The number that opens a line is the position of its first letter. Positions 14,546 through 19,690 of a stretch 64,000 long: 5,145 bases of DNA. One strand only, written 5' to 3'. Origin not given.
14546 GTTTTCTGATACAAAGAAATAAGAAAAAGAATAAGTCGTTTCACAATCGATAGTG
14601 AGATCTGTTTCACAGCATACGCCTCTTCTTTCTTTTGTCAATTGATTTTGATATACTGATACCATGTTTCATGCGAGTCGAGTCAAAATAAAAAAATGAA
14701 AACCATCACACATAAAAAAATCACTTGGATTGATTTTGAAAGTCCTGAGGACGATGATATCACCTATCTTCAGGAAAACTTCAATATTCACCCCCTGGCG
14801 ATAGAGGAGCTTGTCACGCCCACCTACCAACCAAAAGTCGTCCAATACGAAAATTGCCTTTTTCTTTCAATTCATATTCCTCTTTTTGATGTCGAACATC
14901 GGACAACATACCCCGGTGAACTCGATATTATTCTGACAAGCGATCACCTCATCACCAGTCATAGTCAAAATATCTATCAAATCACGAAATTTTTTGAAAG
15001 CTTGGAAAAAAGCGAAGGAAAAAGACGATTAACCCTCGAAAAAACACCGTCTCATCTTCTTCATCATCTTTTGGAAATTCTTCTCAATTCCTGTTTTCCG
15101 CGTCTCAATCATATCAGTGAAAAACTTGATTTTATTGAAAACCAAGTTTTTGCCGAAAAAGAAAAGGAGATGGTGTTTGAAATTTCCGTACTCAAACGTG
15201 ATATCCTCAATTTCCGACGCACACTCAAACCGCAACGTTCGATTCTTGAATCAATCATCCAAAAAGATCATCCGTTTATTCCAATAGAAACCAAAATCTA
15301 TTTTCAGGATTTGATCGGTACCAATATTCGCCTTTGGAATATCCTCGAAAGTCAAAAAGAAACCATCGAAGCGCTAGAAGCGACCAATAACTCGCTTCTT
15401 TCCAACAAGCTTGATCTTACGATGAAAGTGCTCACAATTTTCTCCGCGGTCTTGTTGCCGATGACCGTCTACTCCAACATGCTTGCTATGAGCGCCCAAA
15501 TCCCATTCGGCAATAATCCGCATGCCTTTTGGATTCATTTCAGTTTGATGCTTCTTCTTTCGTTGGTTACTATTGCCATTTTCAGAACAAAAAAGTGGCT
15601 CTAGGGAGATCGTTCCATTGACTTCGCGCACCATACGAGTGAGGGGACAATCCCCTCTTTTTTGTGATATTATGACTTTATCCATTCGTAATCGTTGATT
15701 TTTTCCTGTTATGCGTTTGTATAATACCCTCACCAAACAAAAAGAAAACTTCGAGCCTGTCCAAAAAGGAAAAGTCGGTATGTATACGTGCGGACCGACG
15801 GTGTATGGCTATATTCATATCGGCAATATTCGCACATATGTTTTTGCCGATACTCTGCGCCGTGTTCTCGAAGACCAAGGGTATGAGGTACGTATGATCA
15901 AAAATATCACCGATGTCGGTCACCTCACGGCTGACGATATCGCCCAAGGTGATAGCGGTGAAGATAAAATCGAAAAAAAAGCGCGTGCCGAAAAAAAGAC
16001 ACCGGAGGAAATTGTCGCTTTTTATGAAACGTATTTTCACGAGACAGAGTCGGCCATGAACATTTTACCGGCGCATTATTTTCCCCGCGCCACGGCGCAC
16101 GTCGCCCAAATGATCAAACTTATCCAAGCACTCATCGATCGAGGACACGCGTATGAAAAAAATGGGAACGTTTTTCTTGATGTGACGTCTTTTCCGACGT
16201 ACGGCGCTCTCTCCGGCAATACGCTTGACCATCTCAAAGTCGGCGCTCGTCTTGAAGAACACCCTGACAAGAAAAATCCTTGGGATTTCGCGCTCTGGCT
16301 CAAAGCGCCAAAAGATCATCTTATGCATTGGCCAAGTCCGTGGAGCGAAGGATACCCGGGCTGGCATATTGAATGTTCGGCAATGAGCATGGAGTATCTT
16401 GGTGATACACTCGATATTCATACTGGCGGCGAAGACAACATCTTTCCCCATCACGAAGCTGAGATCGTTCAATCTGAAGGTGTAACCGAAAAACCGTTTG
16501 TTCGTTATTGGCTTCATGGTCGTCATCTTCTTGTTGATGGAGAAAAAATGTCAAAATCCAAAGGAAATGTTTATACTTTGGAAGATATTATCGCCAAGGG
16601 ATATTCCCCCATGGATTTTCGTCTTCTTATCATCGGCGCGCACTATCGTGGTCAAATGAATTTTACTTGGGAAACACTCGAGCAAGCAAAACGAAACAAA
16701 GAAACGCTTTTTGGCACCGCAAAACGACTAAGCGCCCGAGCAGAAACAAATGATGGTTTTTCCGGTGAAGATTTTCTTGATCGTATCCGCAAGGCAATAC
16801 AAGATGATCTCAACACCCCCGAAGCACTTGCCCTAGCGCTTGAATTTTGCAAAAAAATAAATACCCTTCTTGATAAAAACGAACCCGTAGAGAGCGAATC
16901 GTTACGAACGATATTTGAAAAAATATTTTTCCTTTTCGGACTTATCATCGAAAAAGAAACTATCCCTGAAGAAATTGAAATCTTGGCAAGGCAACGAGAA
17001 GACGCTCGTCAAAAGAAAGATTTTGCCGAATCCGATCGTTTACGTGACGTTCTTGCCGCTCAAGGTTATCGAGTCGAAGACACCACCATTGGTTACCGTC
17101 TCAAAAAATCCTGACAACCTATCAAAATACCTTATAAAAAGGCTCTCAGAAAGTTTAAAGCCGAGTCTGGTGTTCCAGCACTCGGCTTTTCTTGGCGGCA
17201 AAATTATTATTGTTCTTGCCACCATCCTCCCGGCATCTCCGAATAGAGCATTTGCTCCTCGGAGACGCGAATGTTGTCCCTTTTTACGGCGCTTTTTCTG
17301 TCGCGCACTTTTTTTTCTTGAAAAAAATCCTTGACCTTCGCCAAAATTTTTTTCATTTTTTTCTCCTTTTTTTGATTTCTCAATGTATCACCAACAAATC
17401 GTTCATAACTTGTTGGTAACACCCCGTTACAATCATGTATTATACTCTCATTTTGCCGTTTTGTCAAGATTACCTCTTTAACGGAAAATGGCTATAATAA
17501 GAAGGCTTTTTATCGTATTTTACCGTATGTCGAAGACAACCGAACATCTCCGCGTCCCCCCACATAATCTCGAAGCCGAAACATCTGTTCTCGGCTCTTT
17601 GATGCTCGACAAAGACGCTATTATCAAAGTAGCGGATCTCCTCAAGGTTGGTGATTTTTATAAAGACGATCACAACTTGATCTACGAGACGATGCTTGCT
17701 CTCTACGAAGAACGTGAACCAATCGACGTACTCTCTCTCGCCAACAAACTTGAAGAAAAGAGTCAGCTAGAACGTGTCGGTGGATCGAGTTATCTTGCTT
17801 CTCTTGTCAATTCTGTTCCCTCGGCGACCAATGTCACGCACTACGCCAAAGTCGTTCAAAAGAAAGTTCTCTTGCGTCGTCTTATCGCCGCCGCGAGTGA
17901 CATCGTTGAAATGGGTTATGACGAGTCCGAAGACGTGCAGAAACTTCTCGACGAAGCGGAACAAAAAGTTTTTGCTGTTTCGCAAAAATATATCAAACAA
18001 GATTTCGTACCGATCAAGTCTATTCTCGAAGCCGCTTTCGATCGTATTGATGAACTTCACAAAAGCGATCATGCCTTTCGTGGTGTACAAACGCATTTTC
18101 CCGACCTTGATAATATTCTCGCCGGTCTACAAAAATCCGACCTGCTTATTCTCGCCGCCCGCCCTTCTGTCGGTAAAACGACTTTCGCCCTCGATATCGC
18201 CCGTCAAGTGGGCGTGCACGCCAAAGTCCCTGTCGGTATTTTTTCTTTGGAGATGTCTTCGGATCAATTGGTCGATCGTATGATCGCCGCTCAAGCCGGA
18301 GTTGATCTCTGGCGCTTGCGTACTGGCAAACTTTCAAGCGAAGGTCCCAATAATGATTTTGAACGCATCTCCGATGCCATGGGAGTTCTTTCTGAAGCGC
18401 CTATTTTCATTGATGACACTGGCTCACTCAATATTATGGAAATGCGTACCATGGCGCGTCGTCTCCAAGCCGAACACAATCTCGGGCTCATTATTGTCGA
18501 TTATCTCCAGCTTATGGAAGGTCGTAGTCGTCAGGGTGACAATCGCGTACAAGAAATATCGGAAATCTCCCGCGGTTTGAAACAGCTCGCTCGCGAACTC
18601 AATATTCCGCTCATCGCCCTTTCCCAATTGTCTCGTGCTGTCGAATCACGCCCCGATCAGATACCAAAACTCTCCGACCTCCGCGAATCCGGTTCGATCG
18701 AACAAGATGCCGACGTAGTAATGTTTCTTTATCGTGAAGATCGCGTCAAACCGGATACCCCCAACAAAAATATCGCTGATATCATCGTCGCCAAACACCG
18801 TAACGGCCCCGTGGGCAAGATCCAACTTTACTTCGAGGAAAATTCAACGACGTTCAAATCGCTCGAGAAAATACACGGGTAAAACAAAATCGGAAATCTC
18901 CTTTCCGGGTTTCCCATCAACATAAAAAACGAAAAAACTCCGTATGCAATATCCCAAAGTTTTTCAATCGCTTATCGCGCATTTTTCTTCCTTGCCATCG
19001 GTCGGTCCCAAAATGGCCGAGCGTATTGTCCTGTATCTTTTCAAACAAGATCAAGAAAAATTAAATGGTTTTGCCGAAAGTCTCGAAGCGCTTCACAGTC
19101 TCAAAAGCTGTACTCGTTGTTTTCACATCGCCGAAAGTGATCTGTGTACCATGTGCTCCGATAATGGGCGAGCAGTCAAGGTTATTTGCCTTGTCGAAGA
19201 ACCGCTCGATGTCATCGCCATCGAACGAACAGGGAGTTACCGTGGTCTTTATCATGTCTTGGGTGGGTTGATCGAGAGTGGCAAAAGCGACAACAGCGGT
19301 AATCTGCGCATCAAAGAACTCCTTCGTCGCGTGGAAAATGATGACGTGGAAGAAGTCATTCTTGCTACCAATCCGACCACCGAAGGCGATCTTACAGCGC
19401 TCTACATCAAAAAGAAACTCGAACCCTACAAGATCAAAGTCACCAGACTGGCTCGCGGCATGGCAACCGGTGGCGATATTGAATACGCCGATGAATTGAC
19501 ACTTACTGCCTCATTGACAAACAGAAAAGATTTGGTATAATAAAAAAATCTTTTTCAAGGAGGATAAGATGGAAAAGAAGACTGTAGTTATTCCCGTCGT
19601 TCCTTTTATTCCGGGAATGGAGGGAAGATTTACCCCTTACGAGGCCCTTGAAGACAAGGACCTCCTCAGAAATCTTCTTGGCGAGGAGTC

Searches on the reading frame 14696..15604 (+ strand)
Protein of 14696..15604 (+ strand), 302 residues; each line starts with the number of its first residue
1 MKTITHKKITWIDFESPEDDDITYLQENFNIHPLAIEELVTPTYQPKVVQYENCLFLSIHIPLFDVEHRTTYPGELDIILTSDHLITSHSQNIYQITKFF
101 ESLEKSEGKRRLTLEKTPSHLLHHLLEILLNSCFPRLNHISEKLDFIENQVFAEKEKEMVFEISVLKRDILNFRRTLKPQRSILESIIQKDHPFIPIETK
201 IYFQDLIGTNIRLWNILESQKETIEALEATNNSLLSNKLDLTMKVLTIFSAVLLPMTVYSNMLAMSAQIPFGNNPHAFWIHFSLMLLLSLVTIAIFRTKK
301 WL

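Call 81: search_protein_families(library=pfam, proteins=[window:14696-15604:+], max_evalue=0.0001)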
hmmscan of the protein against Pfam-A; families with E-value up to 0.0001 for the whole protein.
window:14696-15604:+ (302 aa): 1 family
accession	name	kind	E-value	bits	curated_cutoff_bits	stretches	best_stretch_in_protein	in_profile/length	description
PF01544.23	CorA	-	1.6e-51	175.8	27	1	7-297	2-291/292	CorA-like Mg2+ transporter protein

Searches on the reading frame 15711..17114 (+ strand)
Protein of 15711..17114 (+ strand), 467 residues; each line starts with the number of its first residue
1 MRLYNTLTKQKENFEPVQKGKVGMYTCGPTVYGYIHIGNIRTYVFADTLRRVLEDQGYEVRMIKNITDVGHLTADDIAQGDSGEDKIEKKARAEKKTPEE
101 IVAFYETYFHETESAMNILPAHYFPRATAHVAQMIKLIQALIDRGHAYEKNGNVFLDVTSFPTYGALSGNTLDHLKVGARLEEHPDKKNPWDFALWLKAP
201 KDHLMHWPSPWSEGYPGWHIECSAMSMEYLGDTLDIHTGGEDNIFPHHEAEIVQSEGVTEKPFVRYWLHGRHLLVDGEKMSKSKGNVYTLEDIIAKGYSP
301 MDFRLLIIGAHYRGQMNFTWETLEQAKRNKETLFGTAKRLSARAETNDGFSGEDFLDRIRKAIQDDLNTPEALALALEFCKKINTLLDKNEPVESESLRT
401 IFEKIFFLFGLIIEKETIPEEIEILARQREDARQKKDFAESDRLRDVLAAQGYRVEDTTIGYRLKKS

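Call 81: search_protein_families(library=pfam, proteins=[window:15711-17114:+], max_evalue=0.0001)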
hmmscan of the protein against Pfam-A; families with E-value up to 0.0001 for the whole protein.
window:15711-17114:+ (467 aa): 6 families
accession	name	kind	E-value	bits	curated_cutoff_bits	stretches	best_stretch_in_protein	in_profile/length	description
PF01406.26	tRNA-synt_1e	-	2e-101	339.8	27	1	14-327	2-300/301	tRNA synthetases class I (C) catalytic domain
PF09334.17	tRNA-synt_1g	-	9.8e-12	44.8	20.1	1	31-158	10-124/391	tRNA synthetases class I (M)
PF00133.28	tRNA-synt_1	-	3.9e-10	39.5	22.7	1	235-318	330-413/414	tRNA synthetases class I (I, L, M and V)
PF01921.24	tRNA-synt_1f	-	4.3e-08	32.9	27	0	10-69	14-70/360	tRNA synthetases class I (K)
PF09190.17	DALR_2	-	7.7e-08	33.2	22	1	360-411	3-55/57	DALR domain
PF23493.1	CysS_C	-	6.4e-06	26.6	23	1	418-458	4-44/51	Cysteinyl-tRNA ligase anticodon binding domain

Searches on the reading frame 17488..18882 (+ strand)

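Call 81: search_protein_families(library=pfam, proteins=[window:17488-18882:+], max_evalue=0.0001)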
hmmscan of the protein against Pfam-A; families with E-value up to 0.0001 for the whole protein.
window:17488-18882:+ (464 aa): 3 families
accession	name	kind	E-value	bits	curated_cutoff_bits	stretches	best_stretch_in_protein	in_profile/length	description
PF03796.21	DnaB_C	-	3.2e-105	351.6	27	1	199-457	1-254/255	DnaB-like helicase C terminal domain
PF00772.26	DnaB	-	3.9e-35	120.4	23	1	24-124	2-102/103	DnaB-like helicase N terminal domain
PF13481.12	AAA_25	-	4.8e-15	56.1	27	1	194-380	9-189/195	AAA domain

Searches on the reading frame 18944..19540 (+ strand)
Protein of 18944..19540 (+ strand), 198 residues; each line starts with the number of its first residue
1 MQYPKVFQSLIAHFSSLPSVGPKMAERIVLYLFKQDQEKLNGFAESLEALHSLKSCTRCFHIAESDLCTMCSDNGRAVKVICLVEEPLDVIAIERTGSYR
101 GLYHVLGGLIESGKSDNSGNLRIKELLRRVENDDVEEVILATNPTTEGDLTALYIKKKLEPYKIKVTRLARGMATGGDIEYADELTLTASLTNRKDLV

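Call 81: search_protein_families(library=pfam, proteins=[window:18944-19540:+], max_evalue=0.0001)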
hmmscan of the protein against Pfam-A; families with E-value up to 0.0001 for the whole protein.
window:18944-19540:+ (198 aa): 5 families
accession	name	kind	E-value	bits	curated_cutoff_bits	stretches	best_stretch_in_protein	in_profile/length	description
PF13662.12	Toprim_4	-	6.8e-23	81.1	25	1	80-170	2-85/85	Toprim domain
PF01751.28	Toprim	-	1.4e-11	44.8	23.1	1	80-168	1-95/96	Toprim domain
PF21176.3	RecR_HhH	-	3.3e-10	40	27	1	8-49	2-43/45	RecR, helix-hairpin-helix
PF21175.2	RecR_C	-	1.3e-08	34.5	22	1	172-195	1-24/24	RecR, C-terminal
PF02132.21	RecR_ZnF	-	2.2e-05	24.6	22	1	54-73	2-21/21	RecR, Cys4-zinc finger domain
